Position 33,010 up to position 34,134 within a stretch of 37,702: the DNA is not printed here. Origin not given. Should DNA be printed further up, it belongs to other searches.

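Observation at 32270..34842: Tandem trio of receptor-binding paralogues with a conserved N-terminal adaptor and divergent C1q/TNF-like heads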

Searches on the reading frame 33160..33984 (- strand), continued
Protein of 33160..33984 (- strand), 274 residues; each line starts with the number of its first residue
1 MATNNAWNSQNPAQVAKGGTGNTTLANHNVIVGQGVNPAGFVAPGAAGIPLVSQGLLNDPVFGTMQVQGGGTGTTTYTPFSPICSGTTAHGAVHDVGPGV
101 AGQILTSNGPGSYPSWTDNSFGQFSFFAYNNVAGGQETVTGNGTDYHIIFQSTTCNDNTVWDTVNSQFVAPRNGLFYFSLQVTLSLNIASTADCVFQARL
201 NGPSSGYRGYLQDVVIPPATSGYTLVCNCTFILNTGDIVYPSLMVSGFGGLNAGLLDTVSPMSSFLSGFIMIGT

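Call 37: search_solved_structures(query=A4, max_evalue=1, show_alignments=2)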
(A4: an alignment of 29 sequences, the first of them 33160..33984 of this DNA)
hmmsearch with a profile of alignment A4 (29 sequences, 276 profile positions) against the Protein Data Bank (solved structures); distinct sequences matched with E-value up to 1: 41.
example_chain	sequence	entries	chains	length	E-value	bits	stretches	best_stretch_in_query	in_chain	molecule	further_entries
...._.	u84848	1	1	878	2.1e-29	106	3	122-274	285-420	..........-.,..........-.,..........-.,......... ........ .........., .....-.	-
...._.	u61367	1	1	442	6.1e-16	61.8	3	150-273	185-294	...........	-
5hkj_A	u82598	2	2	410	8e-14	54.9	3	121-188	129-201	Complement C1q subcomponent subunit A,Complement C1q subcomponent subunit C,Complement C1q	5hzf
5h48_A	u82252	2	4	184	5.5e-11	45.6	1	115-274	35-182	Cerebellin-1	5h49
5kc5_A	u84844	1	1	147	1e-10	44.7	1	123-274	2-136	Cerebellin-1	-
5kwr_A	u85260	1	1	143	1.2e-10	44.5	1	124-274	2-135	Cerebellin-1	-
5kc6_A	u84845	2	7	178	1.3e-10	44.4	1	117-274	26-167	Cerebellin-1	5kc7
4qpy_A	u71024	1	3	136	1.9e-08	37.3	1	150-274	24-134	Complement C1q-like protein 2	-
5h4b_A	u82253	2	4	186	3.4e-08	36.4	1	124-207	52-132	Cerebellin-4 | Protein Cbln4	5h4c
4qqo_A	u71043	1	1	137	1.4e-07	34.4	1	150-273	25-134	Complement C1q-like protein 3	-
4qqp_A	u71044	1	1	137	1.5e-07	34.3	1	150-273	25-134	Complement C1q-like protein 3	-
4qqh_A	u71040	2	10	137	3.8e-07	33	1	150-273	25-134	Complement C1q-like protein 3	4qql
5ybz_A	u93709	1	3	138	3.8e-07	33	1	150-273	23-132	Complement C1q-like protein 3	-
8vwy_E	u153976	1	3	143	4.4e-07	32.8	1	150-273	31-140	Complement C1q-like protein 3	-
4qq2_A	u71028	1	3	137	5e-07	32.6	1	150-273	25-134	C1q-related factor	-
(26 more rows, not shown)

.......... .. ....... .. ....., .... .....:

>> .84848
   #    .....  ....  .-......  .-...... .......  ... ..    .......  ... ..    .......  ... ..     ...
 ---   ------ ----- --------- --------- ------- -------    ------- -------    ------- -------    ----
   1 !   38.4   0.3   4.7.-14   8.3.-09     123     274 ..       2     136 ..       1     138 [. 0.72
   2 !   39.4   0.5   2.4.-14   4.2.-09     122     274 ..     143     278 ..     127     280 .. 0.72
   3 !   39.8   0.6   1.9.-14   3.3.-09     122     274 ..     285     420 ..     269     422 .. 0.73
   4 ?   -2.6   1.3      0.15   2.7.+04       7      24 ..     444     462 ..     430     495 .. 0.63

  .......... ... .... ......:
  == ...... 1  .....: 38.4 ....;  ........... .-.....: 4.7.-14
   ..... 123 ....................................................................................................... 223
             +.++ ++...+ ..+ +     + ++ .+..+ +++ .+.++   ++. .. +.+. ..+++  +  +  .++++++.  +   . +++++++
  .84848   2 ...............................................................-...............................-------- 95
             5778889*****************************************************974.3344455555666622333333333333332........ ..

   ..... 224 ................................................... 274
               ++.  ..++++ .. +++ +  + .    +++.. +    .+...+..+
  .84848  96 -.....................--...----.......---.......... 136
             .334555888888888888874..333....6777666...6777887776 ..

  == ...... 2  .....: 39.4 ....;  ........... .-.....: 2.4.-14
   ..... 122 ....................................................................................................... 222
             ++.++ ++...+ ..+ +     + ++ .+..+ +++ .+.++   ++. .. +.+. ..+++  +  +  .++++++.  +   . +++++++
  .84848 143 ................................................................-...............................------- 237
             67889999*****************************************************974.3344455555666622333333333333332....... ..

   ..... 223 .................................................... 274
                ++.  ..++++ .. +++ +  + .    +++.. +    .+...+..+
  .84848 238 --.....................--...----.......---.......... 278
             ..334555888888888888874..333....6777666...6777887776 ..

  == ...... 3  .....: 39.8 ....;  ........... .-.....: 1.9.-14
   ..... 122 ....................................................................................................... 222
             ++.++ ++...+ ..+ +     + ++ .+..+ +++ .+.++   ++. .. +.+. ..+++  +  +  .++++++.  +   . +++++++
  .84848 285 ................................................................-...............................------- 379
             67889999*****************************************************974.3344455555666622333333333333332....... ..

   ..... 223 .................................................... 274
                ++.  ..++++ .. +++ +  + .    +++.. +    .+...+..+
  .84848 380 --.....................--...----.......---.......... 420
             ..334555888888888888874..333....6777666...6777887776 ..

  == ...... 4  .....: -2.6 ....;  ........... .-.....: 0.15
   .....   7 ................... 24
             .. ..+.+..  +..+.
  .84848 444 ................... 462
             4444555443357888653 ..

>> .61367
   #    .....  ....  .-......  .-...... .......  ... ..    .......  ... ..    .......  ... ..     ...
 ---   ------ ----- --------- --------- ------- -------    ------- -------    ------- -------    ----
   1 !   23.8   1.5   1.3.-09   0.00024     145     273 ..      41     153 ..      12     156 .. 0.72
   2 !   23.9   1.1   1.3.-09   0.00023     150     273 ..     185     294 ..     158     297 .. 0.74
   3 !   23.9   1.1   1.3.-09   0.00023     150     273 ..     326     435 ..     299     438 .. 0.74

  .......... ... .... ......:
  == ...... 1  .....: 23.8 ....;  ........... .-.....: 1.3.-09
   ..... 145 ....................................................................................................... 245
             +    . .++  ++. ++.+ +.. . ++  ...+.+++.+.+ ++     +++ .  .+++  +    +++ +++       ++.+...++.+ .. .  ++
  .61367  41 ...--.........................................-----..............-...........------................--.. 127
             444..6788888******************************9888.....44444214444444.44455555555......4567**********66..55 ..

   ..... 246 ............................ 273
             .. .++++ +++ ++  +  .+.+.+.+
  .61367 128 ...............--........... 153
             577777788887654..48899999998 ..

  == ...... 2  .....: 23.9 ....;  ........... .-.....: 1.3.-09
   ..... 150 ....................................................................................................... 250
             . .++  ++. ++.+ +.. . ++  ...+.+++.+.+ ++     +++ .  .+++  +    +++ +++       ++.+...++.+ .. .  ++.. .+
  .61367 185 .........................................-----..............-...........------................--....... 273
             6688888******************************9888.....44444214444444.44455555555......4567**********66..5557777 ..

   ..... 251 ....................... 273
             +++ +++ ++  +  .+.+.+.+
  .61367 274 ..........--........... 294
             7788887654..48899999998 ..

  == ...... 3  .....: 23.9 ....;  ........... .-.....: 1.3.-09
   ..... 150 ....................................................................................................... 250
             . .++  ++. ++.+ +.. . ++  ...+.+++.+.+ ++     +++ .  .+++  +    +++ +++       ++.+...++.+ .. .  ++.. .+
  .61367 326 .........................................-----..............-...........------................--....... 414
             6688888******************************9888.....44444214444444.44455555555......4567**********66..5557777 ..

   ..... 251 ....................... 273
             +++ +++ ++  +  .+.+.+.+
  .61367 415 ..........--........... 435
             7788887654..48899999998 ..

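Call 44: find_related_loci(query=A3, collection=viral_contigs, flank=6000)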
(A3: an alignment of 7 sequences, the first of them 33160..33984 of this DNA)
Query A3 (274 aa) in viral_contigs; peptide patterns used: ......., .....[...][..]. (x = any residue, [..] = any of these).
58 stretches matched a pattern; 9 encode a relative of the query (tblastn E <= 1e-3); 9 distinct loci.
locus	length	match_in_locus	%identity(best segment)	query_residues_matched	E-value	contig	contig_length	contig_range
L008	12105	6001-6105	74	1-35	3e-12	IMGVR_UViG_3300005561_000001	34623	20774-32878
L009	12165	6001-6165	49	1-55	8e-11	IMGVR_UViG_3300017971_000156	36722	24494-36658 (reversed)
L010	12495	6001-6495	28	1-237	2e-10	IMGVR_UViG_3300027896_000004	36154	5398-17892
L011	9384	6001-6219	47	1-73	5e-9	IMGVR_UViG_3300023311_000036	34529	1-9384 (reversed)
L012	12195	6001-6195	32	1-116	2e-8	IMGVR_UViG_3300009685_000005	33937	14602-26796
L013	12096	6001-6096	63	1-32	3e-7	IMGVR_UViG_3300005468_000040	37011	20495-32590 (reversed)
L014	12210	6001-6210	41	1-73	8e-6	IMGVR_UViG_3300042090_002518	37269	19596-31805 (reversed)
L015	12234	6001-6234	35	126-204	5e-5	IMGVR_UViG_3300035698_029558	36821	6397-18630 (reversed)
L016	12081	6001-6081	56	1-27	8e-5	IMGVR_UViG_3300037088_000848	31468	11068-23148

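Call 46: predict_structure(alignment_id=A4)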
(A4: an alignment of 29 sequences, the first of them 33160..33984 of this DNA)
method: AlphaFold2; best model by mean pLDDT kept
length: 274 residues; sequences in the alignment: 29
mean_pLDDT: 71.0   pTM: 0.57
mean pLDDT of the five models: 71.0, 70.5, 69.8, 69.4, 67.0
residues with pLDDT >= 90: 62; 70-90: 80; 50-70: 88; < 50: 44
segments of 3 or more residues with pLDDT < 50: 1-9, 11-25, 27-29, 65-74
pLDDT, mean of each block of 10 residues (from residue 1): 42 44 48 50 52 60 50 53 67 75 78 77 80 74 84 91 95 92 76 78 68 60 86 93 78 72 89 84
secondary structure, 60 per line:
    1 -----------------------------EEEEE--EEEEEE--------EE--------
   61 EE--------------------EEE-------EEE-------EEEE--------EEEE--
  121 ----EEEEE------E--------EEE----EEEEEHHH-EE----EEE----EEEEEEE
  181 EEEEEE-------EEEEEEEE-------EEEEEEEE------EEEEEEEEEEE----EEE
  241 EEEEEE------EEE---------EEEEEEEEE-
elements in order: E30-34 E37-42 E83-85 E93-95 E103-106 E115-118 E125-129 E145-147 E152-156 E167-169 E174-186 E194-201 E209-216 E223-233 E238-246 E253-255 E265-273

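Call 50: fold_search(model_id=the predicted structure, library=pdb)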
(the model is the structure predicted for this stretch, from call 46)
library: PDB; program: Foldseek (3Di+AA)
matches with E <= 10: 1824; with E <= 0.001: 331
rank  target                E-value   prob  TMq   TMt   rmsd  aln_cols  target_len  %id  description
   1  6z6v_B                6.2e-09  1.00  0.38  0.72   4.5       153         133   13  Globular head of C1q in complex with the nanobody C1qNb75 (released 2020-06-10)
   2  4qqp                  7.3e-09  1.00  0.40  0.79   3.6       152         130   17  Crystal structure of C1QL3 mutant D207A (released 2015-04-15)
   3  4ous                  8.2e-09  1.00  0.40  0.78   3.8       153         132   21  Crystal structure of zebrafish Caprin-2 C1q domain (released 2014-10-29)
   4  2wnv_E                1.3e-08  1.00  0.38  0.75   4.7       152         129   14  Complex between C1q globular heads and deoxyribose (released 2010-05-26)
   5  9lkk_C                1.4e-08  1.00  0.39  0.77   4.6       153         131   18  Crystal structure of C1ql1-gC1q hexamer (released 2025-12-17)
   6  9lkk_F                1.6e-08  1.00  0.41  0.79   3.5       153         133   18  Crystal structure of C1ql1-gC1q hexamer (released 2025-12-17)
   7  4qqh                  1.6e-08  1.00  0.39  0.76   4.6       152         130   17  Crystal structure of C1QL3 in space group H32 (released 2015-04-15)
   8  9lkk_D                1.7e-08  1.00  0.40  0.79   3.7       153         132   16  Crystal structure of C1ql1-gC1q hexamer (released 2025-12-17)
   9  4qql_C                1.8e-08  1.00  0.40  0.78   3.8       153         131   16  Crystal structure of C1QL3 in P1 space group (released 2015-04-22)
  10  1pk6_B                1.8e-08  1.00  0.39  0.75   4.5       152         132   14  Globular Head of the Complement System Protein C1q (released 2003-10-21)
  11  5kc5                  1.9e-08  1.00  0.37  0.70   4.5       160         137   19  Crystal structure of the Cbln1 C1q domain trimer (released 2016-07-27)
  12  5ybz_C                2.1e-08  1.00  0.39  0.75   4.7       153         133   17  High resolution structure of complement C1q-like protein 3 C1q domain (released 2018-10-03)
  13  4qqo                  2.1e-08  1.00  0.38  0.73   3.9       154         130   17  Crystal structure of C1QL3 mutant D205A (released 2015-04-22)
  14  2jg8_B                2.3e-08  1.00  0.38  0.73   4.8       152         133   14  Crystallographic structure of human C1q globular heads complexed to phosphatidyl-serine (released 2008-02-19)
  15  9lkk_H                2.4e-08  1.00  0.39  0.80   3.7       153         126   16  Crystal structure of C1ql1-gC1q hexamer (released 2025-12-17)
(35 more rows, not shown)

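Call 58: list_cluster_members(proteins=[P0059, P0070, P0102, P0119, P0001])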
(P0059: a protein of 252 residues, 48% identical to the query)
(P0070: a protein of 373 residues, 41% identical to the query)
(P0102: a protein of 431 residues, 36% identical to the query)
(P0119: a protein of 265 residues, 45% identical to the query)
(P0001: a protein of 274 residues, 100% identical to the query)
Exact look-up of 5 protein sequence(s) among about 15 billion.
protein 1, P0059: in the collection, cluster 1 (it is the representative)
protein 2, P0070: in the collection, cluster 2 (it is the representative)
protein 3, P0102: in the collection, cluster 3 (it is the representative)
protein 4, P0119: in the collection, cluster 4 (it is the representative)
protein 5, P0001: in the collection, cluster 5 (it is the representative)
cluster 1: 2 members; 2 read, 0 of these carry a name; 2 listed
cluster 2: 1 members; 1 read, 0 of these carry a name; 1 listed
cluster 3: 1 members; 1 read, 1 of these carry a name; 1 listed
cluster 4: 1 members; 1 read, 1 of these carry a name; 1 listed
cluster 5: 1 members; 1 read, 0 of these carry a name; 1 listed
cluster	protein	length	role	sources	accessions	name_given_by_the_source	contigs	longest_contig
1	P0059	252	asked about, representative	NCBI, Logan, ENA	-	-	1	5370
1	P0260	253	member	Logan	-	-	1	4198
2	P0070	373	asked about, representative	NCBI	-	-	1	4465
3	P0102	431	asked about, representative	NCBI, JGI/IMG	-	hypothetical protein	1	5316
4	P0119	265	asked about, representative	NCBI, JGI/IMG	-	hypothetical protein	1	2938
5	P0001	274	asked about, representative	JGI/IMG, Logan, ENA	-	-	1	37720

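Call 59: find_related_loci(query=A3, collection=genome_contigs, flank=8000)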
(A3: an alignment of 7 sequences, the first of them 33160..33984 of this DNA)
Query A3 (274 aa) in genome_contigs; peptide patterns used: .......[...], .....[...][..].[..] (x = any residue, [..] = any of these).
48 stretches matched a pattern, but none encodes a relative of the query by tblastn (E <= 1e-3).

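Call 64: fold_search(model_id=the predicted structure, library=viral)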
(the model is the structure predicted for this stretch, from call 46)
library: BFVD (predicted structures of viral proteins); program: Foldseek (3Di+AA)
matches with E <= 10: 1658; with E <= 0.001: 553
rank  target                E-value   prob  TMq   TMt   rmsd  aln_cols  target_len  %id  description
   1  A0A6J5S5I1            2.7e-13  1.00  0.52  0.25  11.4       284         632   20  C1q domain containing protein [uncultured Caudovirales phage]
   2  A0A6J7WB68            8.5e-13  1.00  0.45  0.22   6.9       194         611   24  C1q domain containing protein [uncultured Caudovirales phage]
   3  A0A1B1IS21            2.2e-12  1.00  0.49  0.64   8.6       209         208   20  (no name in the UniProt tables at hand)
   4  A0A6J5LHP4            3.9e-12  1.00  0.50  0.17  13.7       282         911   18  C1q domain containing protein [uncultured Caudovirales phage]
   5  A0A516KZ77            6.4e-12  1.00  0.49  0.43  16.0       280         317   15  (no name in the UniProt tables at hand)
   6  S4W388                6.4e-12  1.00  0.46  0.45  36.2       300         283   18  Complement C1q subcomponent subunit B [Pandoravirus salinus]
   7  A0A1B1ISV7            1.0e-11  1.00  0.45  0.42  20.9       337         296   14  (no name in the UniProt tables at hand)
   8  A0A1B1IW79            1.4e-11  1.00  0.42  0.43  18.1       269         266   15  (no name in the UniProt tables at hand)
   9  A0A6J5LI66            2.1e-11  1.00  0.49  0.63   6.1       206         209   16  C1q domain containing protein [uncultured Caudovirales phage]
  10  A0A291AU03            4.8e-11  1.00  0.46  0.27  37.0       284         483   15  Collagen triple helix domain containing protein [Pandoravirus dulcis]
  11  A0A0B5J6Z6            9.2e-11  1.00  0.45  0.41  32.4       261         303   16  TNL-like C1q domain motif-containing protein [Pandoravirus inopinatum]
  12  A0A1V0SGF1            9.7e-11  1.00  0.40  0.29  33.4       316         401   18  Collagen triple helix repeat motif-containing protein [Hokovirus HKV1]
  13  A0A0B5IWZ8            1.0e-10  1.00  0.47  0.77   2.6       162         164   17  C1q-like domain motif-containing protein [Pandoravirus inopinatum]
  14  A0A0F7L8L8            1.0e-10  1.00  0.49  0.22   5.9       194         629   20  C1q domain-containing protein [uncultured marine virus]
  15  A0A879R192            1.7e-10  1.00  0.46  0.45  15.5       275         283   18  C1q domain-containing protein [Synechococcus phage S-SRM01]
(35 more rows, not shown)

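Call 76: search_dna_similar(query=P0124, collection=phages, mode=protein, max_rows=25, max_evalue=0.001)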
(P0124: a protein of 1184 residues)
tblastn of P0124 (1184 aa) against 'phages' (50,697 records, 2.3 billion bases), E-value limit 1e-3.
No match.

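Call 88: search_protein_families(library=ncbifam, proteins=[window:33160-33984:-], max_evalue=0.1)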
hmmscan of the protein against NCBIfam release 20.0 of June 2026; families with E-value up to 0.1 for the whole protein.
window:33160-33984:- (274 aa): 0 families

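Call 90: find_related_loci(query=A3, collection=metagenome_contigs, flank=5000)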
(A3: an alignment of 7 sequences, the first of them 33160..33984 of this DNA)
Query A3 (274 aa) in metagenome_contigs; peptide patterns used: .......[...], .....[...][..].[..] (x = any residue, [..] = any of these).
77 stretches matched a pattern; 16 encode a relative of the query (tblastn E <= 1e-3); 16 distinct loci.
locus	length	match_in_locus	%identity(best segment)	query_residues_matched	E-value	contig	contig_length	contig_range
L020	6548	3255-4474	39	1-116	2e-19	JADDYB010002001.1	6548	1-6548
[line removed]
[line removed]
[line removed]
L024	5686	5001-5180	49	1-61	1e-10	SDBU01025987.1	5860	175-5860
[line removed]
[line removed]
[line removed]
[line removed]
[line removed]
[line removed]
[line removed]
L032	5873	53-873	46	1-55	1e-7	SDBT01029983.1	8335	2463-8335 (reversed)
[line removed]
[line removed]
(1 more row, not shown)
